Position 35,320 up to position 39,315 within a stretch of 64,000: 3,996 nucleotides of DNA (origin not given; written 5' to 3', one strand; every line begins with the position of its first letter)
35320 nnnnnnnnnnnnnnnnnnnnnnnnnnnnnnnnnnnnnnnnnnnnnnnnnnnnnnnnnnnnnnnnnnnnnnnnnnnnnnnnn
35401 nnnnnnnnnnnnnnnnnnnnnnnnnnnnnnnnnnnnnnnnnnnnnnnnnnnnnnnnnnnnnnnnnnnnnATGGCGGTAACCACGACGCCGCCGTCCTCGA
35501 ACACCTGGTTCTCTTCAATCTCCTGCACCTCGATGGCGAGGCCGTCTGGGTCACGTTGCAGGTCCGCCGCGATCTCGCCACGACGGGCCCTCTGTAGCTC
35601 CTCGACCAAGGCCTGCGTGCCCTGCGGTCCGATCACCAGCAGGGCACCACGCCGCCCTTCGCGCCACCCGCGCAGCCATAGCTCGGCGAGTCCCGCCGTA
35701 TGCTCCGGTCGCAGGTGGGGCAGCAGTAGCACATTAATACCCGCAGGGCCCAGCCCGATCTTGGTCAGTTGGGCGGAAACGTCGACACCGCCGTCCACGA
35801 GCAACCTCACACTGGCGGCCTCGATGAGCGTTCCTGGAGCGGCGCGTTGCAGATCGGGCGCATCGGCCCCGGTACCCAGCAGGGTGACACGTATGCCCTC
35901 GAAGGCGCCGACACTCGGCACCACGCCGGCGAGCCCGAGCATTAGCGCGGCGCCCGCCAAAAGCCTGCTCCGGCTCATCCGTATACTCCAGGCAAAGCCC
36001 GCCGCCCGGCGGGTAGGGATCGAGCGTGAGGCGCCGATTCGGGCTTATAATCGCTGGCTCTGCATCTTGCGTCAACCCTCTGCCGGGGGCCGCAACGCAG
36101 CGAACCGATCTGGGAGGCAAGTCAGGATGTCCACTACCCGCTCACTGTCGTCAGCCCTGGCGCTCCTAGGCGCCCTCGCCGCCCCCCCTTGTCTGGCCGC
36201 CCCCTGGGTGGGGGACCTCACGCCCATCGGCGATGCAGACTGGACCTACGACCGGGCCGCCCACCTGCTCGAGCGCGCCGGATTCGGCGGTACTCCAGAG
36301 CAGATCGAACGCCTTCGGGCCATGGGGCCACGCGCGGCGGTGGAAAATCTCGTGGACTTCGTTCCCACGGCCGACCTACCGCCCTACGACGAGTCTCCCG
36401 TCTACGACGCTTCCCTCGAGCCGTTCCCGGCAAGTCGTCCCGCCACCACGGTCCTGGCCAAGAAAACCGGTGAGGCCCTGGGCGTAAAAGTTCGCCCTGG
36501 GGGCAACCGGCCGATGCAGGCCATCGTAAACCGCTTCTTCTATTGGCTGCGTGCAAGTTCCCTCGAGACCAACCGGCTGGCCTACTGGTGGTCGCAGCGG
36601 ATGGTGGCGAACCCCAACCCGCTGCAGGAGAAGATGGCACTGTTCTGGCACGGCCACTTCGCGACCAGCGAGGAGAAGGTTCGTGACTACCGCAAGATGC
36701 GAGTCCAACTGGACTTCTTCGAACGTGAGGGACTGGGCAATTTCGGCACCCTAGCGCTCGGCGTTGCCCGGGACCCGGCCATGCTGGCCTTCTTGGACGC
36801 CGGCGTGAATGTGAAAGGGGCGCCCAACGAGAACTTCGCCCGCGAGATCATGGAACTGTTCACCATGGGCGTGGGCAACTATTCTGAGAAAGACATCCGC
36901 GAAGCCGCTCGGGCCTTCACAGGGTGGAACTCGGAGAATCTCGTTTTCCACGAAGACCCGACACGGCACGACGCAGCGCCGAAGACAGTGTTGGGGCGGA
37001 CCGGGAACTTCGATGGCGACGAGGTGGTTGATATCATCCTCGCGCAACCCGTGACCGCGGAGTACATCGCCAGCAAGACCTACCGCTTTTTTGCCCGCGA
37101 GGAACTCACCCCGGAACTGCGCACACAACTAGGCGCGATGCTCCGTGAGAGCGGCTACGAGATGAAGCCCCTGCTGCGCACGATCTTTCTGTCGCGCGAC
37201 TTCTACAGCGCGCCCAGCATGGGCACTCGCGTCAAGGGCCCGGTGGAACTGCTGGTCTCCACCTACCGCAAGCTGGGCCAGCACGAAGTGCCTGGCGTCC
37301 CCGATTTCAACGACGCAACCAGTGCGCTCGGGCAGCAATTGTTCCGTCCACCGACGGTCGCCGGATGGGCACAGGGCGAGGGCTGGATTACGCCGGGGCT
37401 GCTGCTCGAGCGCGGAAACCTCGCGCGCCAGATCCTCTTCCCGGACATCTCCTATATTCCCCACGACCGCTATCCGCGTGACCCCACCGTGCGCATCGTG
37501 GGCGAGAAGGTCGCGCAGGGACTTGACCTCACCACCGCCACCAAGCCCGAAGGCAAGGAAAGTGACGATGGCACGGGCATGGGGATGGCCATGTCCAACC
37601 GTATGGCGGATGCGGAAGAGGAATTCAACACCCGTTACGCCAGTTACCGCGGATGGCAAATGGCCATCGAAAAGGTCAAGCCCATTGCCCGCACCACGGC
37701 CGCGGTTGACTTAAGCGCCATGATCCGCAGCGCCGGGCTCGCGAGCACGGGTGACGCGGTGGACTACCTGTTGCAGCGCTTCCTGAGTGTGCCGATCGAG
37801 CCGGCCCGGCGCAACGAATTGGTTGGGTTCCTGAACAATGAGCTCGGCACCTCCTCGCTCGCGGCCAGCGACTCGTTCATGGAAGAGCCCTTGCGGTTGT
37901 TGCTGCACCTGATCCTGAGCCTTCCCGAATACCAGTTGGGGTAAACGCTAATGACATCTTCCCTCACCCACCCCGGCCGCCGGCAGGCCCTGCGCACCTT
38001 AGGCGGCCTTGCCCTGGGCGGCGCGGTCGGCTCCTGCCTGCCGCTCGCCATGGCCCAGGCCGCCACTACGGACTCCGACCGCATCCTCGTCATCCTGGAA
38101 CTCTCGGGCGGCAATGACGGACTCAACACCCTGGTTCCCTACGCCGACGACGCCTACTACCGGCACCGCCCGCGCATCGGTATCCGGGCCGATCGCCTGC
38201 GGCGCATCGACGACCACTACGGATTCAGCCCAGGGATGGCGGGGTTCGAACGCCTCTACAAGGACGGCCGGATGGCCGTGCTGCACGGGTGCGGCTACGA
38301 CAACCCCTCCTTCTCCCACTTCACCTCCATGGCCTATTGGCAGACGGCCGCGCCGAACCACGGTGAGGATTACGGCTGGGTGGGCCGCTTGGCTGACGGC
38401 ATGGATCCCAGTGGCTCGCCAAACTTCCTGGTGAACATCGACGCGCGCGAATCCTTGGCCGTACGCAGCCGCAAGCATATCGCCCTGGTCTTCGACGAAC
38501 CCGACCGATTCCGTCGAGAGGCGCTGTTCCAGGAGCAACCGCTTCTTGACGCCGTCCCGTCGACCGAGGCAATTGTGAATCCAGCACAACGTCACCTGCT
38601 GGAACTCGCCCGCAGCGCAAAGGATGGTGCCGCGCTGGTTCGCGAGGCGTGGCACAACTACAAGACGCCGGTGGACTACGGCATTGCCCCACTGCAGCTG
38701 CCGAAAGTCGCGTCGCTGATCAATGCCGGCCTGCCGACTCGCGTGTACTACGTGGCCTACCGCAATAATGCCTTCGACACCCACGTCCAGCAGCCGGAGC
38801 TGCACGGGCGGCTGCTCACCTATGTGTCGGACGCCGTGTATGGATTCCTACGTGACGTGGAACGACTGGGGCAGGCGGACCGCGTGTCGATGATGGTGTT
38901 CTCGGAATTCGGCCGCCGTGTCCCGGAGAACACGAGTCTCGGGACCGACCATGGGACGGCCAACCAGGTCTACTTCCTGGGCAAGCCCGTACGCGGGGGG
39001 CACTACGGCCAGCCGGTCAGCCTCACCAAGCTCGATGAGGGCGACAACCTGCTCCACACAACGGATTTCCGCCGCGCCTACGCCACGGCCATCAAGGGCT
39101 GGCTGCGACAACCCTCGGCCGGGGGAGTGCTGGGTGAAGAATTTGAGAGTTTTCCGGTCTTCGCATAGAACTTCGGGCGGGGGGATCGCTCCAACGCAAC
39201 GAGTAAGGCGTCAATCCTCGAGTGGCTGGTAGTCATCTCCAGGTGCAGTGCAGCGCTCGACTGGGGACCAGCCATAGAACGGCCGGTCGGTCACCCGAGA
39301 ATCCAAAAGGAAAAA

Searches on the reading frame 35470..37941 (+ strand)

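Call 65: search_protein_families(library=pfam, proteins=[window:35470-37941:+], max_evalue=0.00001)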
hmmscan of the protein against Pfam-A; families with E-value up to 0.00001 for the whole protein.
window:35470-37941:+ (824 aa): 1 family
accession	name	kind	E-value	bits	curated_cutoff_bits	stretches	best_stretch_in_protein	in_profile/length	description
PF08811.16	DUF1800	-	4e-108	362.7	26.1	1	265-823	1-419/419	Protein of unknown function (DUF1800)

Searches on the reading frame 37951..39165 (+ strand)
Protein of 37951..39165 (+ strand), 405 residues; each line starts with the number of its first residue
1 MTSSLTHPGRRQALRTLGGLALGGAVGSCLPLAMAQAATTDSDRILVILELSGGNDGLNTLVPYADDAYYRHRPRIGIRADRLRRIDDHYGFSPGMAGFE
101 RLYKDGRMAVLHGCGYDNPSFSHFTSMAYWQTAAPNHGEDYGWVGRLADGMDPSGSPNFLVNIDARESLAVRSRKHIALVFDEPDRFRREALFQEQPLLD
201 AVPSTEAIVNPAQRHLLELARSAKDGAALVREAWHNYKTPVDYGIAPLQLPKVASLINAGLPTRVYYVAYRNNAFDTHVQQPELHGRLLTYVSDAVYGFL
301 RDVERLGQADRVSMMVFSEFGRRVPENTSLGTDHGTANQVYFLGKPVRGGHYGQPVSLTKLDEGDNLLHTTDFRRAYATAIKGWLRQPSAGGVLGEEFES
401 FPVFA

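Call 65: search_protein_families(library=pfam, proteins=[window:37951-39165:+], max_evalue=0.00001)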
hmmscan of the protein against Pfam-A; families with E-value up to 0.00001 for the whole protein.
window:37951-39165:+ (405 aa): 1 family
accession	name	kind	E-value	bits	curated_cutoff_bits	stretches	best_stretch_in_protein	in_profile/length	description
PF07394.17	DUF1501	-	1.7e-21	77.3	27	1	46-360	4-341/390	Protein of unknown function (DUF1501)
